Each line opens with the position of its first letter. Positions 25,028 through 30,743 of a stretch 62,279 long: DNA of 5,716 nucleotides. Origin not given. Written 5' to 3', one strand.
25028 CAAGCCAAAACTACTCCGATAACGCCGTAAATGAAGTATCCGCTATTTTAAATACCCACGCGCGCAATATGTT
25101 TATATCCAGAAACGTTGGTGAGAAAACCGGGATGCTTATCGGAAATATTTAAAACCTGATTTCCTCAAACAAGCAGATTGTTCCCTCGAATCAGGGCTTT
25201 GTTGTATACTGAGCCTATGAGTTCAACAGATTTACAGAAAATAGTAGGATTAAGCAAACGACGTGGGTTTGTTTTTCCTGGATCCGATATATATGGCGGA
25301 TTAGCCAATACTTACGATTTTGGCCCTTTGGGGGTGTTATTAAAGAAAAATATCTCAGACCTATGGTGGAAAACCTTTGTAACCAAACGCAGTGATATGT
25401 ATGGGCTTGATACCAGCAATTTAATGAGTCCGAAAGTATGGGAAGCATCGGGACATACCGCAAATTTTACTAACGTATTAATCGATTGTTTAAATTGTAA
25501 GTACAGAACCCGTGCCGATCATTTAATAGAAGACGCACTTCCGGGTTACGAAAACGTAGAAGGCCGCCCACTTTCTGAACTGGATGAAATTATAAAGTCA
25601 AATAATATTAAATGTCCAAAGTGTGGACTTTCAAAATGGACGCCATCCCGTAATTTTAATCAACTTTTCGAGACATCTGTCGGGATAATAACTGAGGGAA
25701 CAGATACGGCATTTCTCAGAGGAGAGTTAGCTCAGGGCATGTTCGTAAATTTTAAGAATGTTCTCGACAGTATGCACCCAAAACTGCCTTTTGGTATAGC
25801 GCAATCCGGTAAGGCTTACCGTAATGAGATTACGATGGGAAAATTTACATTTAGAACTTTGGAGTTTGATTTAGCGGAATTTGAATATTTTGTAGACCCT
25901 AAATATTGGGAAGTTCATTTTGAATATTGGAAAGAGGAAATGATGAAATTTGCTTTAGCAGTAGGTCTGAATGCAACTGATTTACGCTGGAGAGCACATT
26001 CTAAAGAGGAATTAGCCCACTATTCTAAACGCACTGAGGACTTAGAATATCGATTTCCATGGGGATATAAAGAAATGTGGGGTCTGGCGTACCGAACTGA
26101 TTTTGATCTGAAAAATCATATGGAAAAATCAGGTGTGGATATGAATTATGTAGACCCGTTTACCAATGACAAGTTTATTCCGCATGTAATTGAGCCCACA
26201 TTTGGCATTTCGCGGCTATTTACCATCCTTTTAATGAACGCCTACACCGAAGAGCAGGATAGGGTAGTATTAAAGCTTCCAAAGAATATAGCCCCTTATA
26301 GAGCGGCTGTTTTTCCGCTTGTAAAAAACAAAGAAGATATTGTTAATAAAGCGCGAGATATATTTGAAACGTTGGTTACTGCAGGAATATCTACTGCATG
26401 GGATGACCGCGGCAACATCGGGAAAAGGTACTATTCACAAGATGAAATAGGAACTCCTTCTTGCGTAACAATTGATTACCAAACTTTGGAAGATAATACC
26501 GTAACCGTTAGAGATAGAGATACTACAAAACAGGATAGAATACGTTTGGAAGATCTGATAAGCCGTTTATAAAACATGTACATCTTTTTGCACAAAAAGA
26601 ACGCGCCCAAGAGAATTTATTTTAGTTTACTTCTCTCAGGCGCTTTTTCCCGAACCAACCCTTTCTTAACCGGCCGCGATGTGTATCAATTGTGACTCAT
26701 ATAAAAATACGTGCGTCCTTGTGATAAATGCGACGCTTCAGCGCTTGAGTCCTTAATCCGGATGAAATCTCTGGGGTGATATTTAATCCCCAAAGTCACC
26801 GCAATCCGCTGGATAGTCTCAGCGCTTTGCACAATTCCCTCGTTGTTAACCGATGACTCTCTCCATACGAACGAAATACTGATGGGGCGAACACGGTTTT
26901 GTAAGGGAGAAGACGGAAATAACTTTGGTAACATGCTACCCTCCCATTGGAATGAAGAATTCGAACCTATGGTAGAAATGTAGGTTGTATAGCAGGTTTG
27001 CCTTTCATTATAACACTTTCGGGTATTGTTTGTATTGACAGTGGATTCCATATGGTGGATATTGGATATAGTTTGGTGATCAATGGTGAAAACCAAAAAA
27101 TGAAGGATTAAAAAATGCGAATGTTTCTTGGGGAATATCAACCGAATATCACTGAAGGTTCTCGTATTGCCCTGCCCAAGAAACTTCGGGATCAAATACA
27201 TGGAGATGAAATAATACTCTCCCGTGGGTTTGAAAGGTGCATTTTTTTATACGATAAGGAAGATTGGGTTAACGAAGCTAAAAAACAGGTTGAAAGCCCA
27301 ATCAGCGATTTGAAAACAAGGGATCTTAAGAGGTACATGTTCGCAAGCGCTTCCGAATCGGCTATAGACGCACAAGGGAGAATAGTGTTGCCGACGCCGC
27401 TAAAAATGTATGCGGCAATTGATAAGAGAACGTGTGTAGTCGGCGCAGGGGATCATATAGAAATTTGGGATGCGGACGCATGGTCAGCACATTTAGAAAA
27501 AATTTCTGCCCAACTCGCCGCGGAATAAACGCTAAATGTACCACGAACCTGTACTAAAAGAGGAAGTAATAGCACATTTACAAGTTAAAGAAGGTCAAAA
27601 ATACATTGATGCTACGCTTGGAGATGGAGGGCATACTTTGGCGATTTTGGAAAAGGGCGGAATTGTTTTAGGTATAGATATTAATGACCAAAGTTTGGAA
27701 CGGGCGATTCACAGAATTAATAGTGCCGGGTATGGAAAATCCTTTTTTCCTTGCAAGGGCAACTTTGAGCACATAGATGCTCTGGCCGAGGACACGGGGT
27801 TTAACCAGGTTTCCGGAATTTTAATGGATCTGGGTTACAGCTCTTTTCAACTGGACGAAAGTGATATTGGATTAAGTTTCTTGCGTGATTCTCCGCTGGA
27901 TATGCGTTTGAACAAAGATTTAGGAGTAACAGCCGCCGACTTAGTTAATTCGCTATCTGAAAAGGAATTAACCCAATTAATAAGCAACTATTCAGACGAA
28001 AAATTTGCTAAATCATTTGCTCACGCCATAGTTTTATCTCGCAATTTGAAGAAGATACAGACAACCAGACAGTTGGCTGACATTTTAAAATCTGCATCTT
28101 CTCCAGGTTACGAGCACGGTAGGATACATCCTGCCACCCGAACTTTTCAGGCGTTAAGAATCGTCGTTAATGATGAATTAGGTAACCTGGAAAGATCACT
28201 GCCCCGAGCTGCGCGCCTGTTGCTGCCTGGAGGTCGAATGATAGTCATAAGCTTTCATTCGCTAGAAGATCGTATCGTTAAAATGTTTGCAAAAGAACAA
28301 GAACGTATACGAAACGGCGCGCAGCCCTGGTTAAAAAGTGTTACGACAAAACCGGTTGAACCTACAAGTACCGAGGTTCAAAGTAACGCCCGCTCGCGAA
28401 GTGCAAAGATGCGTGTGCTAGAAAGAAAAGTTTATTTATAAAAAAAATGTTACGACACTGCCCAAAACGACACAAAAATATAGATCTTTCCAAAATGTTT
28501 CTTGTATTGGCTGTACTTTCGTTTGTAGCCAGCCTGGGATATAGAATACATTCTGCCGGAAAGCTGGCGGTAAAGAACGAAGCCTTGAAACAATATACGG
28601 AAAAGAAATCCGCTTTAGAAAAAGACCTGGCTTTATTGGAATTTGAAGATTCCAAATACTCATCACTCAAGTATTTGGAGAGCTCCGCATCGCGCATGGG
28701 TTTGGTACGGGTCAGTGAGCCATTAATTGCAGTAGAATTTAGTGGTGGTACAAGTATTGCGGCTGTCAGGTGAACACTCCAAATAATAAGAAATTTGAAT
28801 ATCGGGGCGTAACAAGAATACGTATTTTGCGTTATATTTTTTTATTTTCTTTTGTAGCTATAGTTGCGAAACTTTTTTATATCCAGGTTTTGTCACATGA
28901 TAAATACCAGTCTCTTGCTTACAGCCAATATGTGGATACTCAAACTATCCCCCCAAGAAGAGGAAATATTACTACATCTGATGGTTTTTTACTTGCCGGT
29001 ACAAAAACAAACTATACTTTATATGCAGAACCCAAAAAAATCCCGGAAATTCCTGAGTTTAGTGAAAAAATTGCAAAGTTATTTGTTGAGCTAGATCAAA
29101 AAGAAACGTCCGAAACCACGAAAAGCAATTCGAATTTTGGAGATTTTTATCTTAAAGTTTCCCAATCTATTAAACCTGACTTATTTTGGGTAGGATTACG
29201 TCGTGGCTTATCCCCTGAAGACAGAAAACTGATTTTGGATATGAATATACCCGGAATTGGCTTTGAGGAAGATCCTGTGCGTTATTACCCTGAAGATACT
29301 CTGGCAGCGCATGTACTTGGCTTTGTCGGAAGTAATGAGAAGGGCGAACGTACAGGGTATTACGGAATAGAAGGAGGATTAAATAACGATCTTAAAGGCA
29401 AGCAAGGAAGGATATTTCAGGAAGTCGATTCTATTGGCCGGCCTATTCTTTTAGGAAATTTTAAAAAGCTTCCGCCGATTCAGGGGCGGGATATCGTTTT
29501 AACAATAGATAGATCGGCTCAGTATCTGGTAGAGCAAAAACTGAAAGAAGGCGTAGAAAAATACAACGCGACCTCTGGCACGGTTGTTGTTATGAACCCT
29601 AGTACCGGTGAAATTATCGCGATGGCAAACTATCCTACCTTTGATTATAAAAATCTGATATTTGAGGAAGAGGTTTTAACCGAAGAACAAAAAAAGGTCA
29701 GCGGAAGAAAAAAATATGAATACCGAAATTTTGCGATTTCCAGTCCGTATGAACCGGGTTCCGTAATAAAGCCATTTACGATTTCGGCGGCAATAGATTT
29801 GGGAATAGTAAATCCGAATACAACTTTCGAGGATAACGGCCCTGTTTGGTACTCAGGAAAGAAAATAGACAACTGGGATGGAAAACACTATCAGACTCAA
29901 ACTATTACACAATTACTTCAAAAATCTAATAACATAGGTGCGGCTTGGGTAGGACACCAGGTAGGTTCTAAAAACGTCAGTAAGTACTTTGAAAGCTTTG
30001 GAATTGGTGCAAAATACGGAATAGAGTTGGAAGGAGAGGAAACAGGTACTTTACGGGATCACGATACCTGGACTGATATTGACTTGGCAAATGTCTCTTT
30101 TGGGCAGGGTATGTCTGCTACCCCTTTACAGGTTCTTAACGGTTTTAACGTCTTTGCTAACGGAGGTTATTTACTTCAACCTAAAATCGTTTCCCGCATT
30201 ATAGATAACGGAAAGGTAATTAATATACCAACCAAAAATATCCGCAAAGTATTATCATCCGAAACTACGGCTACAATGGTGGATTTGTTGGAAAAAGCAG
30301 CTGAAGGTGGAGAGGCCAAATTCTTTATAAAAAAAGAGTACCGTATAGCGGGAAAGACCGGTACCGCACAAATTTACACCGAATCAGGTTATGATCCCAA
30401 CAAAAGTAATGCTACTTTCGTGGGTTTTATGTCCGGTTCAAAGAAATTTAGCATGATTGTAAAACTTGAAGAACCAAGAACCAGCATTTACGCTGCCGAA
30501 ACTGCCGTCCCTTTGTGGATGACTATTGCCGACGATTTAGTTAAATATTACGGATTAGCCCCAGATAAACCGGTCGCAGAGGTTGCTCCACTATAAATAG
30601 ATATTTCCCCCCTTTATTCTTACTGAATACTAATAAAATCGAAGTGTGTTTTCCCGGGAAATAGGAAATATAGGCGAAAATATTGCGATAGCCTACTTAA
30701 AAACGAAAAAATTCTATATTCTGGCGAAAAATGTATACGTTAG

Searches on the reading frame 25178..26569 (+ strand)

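Call 9: search_protein_families(library=pfam, proteins=[window:25178-26569:+], max_evalue=0.001)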
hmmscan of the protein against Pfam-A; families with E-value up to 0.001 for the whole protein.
window:25178-26569:+ (464 aa): 2 families
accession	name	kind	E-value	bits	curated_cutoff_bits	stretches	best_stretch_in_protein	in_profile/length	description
PF03129.25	HGTP_anticodon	-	4.4e-20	72.1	21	1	376-463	2-90/94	Anticodon binding domain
PF00587.30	tRNA-synt_2b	-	0.00031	21.3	29.3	1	185-352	18-176/179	tRNA synthetase class II core domain (G, H, P, S and T)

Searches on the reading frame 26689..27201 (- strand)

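Call 36: search_protein_families(library=pfam, proteins=[window:26689-27201:-], max_evalue=5)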
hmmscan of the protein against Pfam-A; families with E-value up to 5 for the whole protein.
window:26689-27201:- (171 aa): 1 family
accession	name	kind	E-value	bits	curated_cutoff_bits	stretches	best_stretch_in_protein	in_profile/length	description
PF08700.17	VPS51_Exo84_N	-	0.18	12.3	24.2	1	40-75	16-51/87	Vps51/EXO84/COG1 N-terminal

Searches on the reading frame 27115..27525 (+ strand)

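Call 36: search_protein_families(library=pfam, proteins=[window:27115-27525:+], max_evalue=5)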
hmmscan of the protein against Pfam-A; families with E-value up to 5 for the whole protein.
window:27115-27525:+ (137 aa): 1 family
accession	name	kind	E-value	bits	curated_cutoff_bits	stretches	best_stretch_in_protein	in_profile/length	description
PF02381.23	MraZ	-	3.5e-29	101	23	2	75-133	1-60/72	MraZ protein, putative antitoxin-like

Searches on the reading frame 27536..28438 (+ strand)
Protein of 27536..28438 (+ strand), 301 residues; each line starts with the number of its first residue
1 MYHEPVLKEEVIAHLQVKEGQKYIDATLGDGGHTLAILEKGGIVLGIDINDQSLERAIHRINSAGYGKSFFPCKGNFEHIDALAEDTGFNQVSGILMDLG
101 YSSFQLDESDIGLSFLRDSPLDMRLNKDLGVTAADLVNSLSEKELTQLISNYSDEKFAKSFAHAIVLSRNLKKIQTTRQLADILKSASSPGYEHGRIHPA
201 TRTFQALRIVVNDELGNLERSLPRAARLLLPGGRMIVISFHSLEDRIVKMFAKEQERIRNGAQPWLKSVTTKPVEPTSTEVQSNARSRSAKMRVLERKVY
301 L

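Call 9: search_protein_families(library=pfam, proteins=[window:27536-28438:+], max_evalue=0.001)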
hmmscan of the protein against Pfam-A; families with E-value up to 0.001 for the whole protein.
window:27536-28438:+ (301 aa): 3 families
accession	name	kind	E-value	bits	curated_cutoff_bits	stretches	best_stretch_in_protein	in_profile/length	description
PF01795.25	Methyltransf_5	-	1.4e-93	314.2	27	1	2-297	3-308/309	MraW methylase family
PF13847.12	Methyltransf_31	-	3.2e-06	27.3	27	0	18-91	2-77/145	Methyltransferase domain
PF01209.24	Ubie_methyltran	-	0.00089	19.1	20.1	0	8-68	36-99/233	ubiE/COQ5 methyltransferase family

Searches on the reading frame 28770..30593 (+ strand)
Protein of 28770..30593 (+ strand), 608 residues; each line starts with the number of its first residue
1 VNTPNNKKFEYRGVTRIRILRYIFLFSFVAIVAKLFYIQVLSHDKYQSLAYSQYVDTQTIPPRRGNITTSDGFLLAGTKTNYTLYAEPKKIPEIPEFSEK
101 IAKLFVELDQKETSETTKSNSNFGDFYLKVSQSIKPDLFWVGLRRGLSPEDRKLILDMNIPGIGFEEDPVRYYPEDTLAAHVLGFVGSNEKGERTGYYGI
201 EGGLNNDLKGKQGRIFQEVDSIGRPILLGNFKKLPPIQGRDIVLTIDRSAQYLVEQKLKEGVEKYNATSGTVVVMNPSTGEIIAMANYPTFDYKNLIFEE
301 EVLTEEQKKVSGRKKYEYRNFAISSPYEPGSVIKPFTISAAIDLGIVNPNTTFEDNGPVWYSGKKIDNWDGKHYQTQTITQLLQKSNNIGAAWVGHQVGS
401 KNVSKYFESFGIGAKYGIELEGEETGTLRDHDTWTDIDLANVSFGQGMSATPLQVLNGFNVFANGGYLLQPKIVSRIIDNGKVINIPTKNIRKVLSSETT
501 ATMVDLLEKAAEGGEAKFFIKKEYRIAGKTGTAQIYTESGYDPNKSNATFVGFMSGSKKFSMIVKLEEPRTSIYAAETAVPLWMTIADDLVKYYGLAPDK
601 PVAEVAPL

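Call 9: search_protein_families(library=pfam, proteins=[window:28770-30593:+], max_evalue=0.001)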
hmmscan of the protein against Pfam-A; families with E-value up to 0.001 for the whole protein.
window:28770-30593:+ (608 aa): 2 families
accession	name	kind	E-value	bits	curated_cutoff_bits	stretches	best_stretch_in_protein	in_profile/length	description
PF00905.27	Transpeptidase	-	3.1e-66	224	22.1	1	270-572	1-283/299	Penicillin binding protein transpeptidase domain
PF03717.20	PBP_dimer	-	3.4e-23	83.4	24.4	1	60-226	2-176/180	Penicillin-binding Protein dimerisation domain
